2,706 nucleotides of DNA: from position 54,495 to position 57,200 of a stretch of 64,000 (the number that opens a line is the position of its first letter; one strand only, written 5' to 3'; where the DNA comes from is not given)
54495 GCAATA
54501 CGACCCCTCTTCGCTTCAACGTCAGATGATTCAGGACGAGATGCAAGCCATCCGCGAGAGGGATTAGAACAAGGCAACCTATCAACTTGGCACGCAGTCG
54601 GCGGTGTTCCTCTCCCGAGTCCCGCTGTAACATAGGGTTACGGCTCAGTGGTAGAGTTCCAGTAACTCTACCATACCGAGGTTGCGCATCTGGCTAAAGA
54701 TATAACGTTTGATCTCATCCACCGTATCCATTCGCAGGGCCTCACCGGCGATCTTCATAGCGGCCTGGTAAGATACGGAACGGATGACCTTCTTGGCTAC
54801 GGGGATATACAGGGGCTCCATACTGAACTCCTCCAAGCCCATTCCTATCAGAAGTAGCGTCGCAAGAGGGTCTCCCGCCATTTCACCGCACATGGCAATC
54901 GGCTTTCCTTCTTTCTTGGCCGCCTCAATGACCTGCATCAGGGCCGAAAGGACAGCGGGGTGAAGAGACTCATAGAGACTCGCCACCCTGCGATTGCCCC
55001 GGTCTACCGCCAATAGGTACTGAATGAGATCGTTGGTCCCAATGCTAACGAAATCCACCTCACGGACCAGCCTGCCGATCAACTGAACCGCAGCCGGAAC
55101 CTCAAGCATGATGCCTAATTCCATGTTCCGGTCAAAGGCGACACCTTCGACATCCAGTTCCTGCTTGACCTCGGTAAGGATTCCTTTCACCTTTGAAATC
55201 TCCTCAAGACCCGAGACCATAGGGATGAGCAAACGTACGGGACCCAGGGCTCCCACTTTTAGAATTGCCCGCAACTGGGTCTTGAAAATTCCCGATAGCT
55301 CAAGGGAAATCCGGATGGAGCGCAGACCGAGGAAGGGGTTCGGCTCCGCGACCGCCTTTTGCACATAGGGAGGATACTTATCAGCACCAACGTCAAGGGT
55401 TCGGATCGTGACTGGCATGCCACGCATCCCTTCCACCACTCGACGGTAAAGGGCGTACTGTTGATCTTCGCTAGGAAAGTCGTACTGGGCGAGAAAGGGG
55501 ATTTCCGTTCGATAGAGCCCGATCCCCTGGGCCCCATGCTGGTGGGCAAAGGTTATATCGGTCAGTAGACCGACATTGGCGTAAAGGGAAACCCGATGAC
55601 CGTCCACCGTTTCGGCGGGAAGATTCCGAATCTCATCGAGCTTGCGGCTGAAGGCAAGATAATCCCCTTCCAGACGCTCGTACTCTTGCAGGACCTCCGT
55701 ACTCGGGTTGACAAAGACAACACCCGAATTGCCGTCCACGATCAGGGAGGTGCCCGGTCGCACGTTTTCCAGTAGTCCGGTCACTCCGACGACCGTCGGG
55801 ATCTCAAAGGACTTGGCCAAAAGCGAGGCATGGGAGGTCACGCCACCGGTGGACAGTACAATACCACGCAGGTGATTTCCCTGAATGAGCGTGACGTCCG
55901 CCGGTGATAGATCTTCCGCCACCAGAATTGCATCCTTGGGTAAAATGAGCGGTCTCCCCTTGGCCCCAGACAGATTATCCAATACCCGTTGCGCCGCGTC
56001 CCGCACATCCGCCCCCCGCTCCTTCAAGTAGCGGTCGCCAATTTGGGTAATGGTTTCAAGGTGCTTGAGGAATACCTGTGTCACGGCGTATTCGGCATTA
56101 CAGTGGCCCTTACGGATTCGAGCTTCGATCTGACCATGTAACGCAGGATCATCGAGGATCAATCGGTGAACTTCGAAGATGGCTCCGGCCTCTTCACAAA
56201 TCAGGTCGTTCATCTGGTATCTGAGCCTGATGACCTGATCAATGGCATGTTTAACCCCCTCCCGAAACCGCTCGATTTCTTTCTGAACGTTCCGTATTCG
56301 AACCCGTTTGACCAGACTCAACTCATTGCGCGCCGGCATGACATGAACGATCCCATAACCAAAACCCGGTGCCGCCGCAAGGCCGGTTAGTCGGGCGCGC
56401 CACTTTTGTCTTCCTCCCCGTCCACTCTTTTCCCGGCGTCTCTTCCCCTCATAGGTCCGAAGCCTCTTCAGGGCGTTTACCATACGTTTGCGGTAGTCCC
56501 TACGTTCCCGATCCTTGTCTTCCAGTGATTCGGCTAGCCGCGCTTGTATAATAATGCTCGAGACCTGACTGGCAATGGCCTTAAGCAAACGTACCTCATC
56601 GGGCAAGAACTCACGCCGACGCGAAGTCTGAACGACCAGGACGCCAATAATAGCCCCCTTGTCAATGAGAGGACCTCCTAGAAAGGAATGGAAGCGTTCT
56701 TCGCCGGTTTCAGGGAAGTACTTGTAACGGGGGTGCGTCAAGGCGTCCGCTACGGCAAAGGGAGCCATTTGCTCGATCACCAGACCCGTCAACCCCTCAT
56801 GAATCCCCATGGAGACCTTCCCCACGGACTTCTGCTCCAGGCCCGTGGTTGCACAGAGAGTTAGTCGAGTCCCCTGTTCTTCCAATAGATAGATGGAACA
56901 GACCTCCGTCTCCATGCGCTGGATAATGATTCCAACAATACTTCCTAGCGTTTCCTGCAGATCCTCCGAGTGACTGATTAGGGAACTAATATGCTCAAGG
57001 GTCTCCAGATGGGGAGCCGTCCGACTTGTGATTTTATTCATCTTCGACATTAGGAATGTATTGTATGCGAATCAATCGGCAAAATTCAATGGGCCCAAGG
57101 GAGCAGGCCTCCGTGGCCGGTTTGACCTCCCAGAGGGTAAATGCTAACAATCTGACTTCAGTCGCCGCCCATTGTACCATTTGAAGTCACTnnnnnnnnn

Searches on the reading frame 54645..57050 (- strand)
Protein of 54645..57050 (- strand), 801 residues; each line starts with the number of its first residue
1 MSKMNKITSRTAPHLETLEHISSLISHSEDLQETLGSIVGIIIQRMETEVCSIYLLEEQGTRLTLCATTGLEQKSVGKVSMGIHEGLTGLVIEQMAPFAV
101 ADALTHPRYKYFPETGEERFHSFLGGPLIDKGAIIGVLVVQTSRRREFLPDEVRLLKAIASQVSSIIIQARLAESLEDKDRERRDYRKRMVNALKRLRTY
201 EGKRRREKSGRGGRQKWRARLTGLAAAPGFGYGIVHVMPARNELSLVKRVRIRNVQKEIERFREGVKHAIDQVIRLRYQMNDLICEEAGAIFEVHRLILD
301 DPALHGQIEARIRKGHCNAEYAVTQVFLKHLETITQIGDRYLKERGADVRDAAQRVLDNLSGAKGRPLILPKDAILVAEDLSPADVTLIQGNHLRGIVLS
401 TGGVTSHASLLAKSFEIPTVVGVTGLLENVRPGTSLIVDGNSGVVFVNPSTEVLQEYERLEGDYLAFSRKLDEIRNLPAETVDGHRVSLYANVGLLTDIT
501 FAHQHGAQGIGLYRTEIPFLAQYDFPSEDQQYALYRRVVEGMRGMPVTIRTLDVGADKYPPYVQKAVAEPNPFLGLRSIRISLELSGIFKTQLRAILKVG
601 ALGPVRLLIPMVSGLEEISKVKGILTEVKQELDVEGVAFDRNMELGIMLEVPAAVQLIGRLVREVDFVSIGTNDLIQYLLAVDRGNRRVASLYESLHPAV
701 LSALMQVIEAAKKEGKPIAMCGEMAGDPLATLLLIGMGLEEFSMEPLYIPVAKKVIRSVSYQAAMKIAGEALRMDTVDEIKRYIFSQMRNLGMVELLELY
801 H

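Call 23: find_encoding_contigs(protein=window:54645-57050:-, flank=10000, max_places=1)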
Protein window:54645-57050:- (801 aa): no gene with exactly this product is on record in the collection.
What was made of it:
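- Tried and rejected: (9) One look-up failed because the called start of ptsP differs from the longest ORF (call 23).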
